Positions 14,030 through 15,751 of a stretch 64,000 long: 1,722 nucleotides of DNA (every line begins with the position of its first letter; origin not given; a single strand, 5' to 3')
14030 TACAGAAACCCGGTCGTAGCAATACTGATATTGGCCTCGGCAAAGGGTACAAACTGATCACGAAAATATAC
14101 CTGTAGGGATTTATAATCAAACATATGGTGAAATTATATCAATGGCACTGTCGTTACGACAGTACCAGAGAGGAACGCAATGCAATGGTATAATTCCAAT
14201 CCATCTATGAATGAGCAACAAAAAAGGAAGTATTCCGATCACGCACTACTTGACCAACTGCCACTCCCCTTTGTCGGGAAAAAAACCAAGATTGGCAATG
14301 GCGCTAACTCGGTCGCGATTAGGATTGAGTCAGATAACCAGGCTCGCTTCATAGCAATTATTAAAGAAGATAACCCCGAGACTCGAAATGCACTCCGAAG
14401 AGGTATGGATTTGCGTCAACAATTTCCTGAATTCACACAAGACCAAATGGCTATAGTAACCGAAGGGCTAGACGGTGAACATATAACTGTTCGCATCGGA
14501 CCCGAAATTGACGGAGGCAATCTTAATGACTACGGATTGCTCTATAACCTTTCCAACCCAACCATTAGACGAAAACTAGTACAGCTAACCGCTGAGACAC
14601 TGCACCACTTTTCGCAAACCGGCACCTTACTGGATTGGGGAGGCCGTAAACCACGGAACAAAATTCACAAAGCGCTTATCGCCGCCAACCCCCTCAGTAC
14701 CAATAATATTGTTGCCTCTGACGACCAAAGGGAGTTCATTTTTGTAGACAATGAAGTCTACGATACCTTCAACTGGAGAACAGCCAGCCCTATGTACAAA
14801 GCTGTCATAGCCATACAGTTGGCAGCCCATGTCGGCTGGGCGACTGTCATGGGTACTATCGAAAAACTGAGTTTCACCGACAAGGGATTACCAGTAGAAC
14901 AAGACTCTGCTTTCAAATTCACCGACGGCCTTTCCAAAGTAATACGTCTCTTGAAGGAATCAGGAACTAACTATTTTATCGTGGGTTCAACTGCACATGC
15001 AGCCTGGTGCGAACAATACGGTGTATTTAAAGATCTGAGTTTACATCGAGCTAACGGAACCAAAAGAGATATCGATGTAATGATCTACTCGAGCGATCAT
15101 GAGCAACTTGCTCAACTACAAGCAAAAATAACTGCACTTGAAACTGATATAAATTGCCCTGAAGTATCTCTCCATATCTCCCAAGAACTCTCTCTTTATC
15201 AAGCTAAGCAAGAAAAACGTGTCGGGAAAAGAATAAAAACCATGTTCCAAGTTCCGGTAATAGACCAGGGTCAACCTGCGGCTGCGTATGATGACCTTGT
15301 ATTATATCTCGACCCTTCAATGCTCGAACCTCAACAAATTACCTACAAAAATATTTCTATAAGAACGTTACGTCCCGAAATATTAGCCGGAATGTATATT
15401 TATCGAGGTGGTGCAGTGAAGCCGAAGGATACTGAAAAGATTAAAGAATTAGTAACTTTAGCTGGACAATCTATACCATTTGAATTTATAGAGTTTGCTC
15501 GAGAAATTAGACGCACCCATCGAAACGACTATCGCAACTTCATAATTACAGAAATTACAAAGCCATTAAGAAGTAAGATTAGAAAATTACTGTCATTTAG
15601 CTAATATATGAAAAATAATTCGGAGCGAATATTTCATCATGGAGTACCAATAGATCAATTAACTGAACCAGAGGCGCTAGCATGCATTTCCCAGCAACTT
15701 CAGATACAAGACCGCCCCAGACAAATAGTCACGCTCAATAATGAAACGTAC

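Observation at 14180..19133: Accessory island between the aminotransferase and tuf: kinase-NTase fusion, TagA-like GT, dTMP-kinase-like P-loop, unknown 376-aa protein, SAM MTase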

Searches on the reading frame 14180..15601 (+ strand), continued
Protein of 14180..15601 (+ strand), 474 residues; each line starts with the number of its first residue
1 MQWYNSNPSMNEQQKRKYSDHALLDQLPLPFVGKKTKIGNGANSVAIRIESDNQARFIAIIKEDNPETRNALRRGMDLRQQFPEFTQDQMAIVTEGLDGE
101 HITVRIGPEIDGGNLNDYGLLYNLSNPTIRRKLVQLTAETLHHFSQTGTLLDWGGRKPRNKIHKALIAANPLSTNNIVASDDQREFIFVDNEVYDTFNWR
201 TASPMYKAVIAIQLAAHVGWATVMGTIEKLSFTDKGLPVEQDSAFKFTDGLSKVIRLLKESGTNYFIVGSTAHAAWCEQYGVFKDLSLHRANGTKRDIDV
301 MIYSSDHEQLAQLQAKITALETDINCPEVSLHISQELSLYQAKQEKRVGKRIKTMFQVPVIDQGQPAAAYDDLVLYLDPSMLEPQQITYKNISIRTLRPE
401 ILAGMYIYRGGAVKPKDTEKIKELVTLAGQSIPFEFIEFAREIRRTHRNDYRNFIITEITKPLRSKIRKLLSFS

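Call 100: find_encoding_contigs(protein=P0008, flank=10000, max_places=3)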
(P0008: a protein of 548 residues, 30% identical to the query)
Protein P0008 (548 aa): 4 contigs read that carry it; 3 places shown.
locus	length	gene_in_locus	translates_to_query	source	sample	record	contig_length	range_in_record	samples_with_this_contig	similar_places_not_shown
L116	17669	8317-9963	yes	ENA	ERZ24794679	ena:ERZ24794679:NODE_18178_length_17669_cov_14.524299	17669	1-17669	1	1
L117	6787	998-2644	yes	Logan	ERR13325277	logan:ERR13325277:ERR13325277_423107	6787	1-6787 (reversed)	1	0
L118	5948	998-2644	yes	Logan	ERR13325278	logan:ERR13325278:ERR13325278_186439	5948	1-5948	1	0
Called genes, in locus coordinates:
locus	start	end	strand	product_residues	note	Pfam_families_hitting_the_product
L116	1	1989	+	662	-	?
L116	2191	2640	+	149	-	-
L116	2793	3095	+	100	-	-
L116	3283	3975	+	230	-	PF03734:YkuD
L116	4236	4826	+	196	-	PF10531:SLBB, PF12836:HHH_3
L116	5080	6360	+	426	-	PF03772:Competence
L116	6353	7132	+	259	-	PF20803:PaaX_M, PF08223:PaaX_C (weak)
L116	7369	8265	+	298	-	PF00753:Lactamase_B, PF12706:Lactamase_B_2 (weak)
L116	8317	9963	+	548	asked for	-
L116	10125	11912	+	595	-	PF03485:Arg_tRNA_synt_N, PF00750:tRNA-synt_1d, PF05746:DALR_1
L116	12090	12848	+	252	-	PF20803:PaaX_M, PF08223:PaaX_C (weak)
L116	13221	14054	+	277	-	PF03808:Glyco_tran_WecG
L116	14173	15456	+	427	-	PF00675:Peptidase_M16, PF05193:Peptidase_M16_C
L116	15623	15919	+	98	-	PF13366:PDDEXK_3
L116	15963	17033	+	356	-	PF13207:AAA_17 (weak), PF00406:ADK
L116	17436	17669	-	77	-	?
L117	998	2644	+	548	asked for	-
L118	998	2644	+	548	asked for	-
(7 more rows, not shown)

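Call 101: find_encoding_contigs(protein=P0016, flank=10000, max_places=3)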
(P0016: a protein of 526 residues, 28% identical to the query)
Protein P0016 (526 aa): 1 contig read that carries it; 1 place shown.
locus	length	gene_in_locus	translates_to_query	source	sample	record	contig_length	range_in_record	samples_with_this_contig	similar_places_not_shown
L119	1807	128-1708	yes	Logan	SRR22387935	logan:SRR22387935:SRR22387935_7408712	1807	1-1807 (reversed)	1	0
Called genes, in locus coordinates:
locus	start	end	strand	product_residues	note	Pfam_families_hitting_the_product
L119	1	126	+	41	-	?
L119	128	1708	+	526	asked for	-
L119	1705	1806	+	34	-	?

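Call 102: find_encoding_contigs(protein=P0012, flank=10000, max_places=3)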
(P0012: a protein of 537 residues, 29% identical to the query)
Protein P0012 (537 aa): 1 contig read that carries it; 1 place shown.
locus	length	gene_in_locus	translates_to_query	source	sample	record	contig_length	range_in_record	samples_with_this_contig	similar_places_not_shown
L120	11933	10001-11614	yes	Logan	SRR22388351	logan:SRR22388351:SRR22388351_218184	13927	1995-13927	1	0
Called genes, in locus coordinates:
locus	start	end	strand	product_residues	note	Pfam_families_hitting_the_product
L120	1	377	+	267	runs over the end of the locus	PF06182:ABC2_membrane_6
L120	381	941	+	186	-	PF01728:FtsJ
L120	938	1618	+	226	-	PF27462:RecX_N, PF21982:RecX_HTH1 (weak), PF21981:RecX_HTH3 (faint), PF02631:RecX_HTH2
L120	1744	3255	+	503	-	PF12072:RNase_Y_N, PF00013:KH_1 (weak), PF22891:KH_PNO1_2nd (weak), PF01966:HD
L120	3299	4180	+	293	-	PF08308:PEGA, PF08239:SH3_3 (weak)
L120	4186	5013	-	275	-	PF01040:UbiA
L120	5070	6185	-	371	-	PF00953:Glycos_transf_4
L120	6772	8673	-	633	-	PF01411:tRNA-synt_2c, PF07973:tRNA_SAD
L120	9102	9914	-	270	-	-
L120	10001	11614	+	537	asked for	-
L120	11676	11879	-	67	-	-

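Call 103: find_encoding_contigs(protein=P0020, flank=10000, max_places=3)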
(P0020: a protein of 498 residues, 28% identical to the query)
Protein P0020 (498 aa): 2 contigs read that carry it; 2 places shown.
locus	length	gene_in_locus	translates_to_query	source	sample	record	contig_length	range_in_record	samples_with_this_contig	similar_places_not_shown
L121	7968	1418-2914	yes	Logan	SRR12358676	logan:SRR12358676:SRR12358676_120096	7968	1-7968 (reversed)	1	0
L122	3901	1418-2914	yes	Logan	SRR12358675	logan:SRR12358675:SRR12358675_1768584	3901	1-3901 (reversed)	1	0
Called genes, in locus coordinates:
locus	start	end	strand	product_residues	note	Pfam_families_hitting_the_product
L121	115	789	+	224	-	-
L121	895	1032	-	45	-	-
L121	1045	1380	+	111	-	PF01541:GIY-YIG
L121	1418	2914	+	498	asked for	-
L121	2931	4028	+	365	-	-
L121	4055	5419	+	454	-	PF00709:Adenylsucc_synt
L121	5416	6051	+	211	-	PF00485:PRK, PF13238:AAA_18 (weak)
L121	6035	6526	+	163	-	PF13419:HAD_2 (weak), PF00702:Hydrolase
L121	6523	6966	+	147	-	PF08818:DUF1801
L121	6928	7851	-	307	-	PF00535:Glycos_transf_2, PF10111:Glyco_tranf_2_2, PF13641:Glyco_tranf_2_3 (weak), PF13506:Glyco_transf_21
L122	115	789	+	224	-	-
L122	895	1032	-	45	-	-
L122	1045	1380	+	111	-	PF01541:GIY-YIG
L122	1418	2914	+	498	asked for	-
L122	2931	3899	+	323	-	?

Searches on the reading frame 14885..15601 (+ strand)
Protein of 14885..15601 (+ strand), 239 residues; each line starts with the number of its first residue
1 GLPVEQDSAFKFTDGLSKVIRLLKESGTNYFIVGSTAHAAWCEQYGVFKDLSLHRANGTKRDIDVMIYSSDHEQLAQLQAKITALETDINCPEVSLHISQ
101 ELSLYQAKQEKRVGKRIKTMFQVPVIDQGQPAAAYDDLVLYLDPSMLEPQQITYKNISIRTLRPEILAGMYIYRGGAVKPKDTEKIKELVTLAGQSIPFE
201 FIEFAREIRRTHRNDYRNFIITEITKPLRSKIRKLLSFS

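Call 47: search_protein_families(library=pfam, alignment_id=A2, max_evalue=10)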
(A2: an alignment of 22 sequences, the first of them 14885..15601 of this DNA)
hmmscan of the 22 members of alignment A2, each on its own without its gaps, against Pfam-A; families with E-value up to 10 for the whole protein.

A. member 1, window:14885-15601:+ (239 aa): 4 families
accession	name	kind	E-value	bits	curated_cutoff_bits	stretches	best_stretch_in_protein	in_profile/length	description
PF16468.10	DUF5049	-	0.035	14.4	28.7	0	120-143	20-43/57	Domain of unknown function (DUF5049)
PF10706.15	Aminoglyc_resit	-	0.13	12.9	21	1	46-97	23-73/149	Aminoglycoside-2''-adenylyltransferase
PF19629.4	DUF6133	-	0.13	12.8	27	1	166-194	37-65/65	Family of unknown function (DUF6133)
PF21598.3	PvuRts1I-like_N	-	0.19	12.3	27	1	205-231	5-31/131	Restriction endonuclease PvuRts1 I-like, N-terminal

B. families by the number of members that match (of 22 scanned): 19 families
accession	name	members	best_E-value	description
PF10620.15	MdcG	4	0.015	Phosphoribosyl-dephospho-CoA transferase MdcG C-terminal domain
PF10706.15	Aminoglyc_resit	3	0.05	Aminoglycoside-2''-adenylyltransferase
PF01533.22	Tospo_nucleocap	1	0.0065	Tospovirus nucleocapsid protein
PF08447.18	PAS_3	1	0.0098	PAS fold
PF19502.5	DUF6036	1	0.015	Nucleotidyltransferase of unknown function (DUF6036)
PF16717.10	RAC_head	1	0.027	Ribosome-associated complex head domain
PF16468.10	DUF5049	1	0.035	Domain of unknown function (DUF5049)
PF18765.7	Polbeta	1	0.037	Polymerase beta, Nucleotidyltransferase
PF23942.1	DUF7277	1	0.051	Domain of unknown function (DUF7277)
PF04002.20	RadC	1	0.054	RadC-like JAB domain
PF09413.15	DUF2007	1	0.064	Putative prokaryotic signal transducing protein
PF18085.6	Mak_N_cap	1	0.082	Maltokinase N-terminal cap domain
PF19629.4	DUF6133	1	0.13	Family of unknown function (DUF6133)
PF03180.19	Lipoprotein_9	1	0.14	NlpA lipoprotein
PF09373.15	PMBR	1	0.18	Pseudomurein-binding repeat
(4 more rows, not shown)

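Call 48: search_solved_structures(query=A2, max_evalue=10, show_alignments=3)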
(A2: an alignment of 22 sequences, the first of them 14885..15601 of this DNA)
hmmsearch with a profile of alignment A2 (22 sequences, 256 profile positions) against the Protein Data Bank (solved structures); distinct sequences matched with E-value up to 10: 9.
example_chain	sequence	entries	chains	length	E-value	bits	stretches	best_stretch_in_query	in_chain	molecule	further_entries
5cwb_A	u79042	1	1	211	0.0011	21.6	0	11-40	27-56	Designed helical repeat protein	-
7mwr_B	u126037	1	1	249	0.0063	19.1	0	11-40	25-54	LHD101B4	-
8cwy_A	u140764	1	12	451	0.04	16.4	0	11-40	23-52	T32-15-1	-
8cws_A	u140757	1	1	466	0.044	16.3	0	11-40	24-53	F4132-2 Chain A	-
2fcl_A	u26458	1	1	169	0.11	15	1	18-46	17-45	hypothetical protein TM1012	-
4hx0_A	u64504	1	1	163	0.11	15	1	19-46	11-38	Putative nucleotidyltransferase TM1012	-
2ewr_A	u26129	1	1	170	0.11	15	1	18-46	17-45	hypothetical protein TM1012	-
9drl_A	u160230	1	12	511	1.3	11.4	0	11-40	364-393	T33-549_B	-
8an4_A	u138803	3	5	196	1.8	11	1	21-90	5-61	Bacterial toxin | Nucleotidyl transferase AbiEii/AbiGii toxin family protein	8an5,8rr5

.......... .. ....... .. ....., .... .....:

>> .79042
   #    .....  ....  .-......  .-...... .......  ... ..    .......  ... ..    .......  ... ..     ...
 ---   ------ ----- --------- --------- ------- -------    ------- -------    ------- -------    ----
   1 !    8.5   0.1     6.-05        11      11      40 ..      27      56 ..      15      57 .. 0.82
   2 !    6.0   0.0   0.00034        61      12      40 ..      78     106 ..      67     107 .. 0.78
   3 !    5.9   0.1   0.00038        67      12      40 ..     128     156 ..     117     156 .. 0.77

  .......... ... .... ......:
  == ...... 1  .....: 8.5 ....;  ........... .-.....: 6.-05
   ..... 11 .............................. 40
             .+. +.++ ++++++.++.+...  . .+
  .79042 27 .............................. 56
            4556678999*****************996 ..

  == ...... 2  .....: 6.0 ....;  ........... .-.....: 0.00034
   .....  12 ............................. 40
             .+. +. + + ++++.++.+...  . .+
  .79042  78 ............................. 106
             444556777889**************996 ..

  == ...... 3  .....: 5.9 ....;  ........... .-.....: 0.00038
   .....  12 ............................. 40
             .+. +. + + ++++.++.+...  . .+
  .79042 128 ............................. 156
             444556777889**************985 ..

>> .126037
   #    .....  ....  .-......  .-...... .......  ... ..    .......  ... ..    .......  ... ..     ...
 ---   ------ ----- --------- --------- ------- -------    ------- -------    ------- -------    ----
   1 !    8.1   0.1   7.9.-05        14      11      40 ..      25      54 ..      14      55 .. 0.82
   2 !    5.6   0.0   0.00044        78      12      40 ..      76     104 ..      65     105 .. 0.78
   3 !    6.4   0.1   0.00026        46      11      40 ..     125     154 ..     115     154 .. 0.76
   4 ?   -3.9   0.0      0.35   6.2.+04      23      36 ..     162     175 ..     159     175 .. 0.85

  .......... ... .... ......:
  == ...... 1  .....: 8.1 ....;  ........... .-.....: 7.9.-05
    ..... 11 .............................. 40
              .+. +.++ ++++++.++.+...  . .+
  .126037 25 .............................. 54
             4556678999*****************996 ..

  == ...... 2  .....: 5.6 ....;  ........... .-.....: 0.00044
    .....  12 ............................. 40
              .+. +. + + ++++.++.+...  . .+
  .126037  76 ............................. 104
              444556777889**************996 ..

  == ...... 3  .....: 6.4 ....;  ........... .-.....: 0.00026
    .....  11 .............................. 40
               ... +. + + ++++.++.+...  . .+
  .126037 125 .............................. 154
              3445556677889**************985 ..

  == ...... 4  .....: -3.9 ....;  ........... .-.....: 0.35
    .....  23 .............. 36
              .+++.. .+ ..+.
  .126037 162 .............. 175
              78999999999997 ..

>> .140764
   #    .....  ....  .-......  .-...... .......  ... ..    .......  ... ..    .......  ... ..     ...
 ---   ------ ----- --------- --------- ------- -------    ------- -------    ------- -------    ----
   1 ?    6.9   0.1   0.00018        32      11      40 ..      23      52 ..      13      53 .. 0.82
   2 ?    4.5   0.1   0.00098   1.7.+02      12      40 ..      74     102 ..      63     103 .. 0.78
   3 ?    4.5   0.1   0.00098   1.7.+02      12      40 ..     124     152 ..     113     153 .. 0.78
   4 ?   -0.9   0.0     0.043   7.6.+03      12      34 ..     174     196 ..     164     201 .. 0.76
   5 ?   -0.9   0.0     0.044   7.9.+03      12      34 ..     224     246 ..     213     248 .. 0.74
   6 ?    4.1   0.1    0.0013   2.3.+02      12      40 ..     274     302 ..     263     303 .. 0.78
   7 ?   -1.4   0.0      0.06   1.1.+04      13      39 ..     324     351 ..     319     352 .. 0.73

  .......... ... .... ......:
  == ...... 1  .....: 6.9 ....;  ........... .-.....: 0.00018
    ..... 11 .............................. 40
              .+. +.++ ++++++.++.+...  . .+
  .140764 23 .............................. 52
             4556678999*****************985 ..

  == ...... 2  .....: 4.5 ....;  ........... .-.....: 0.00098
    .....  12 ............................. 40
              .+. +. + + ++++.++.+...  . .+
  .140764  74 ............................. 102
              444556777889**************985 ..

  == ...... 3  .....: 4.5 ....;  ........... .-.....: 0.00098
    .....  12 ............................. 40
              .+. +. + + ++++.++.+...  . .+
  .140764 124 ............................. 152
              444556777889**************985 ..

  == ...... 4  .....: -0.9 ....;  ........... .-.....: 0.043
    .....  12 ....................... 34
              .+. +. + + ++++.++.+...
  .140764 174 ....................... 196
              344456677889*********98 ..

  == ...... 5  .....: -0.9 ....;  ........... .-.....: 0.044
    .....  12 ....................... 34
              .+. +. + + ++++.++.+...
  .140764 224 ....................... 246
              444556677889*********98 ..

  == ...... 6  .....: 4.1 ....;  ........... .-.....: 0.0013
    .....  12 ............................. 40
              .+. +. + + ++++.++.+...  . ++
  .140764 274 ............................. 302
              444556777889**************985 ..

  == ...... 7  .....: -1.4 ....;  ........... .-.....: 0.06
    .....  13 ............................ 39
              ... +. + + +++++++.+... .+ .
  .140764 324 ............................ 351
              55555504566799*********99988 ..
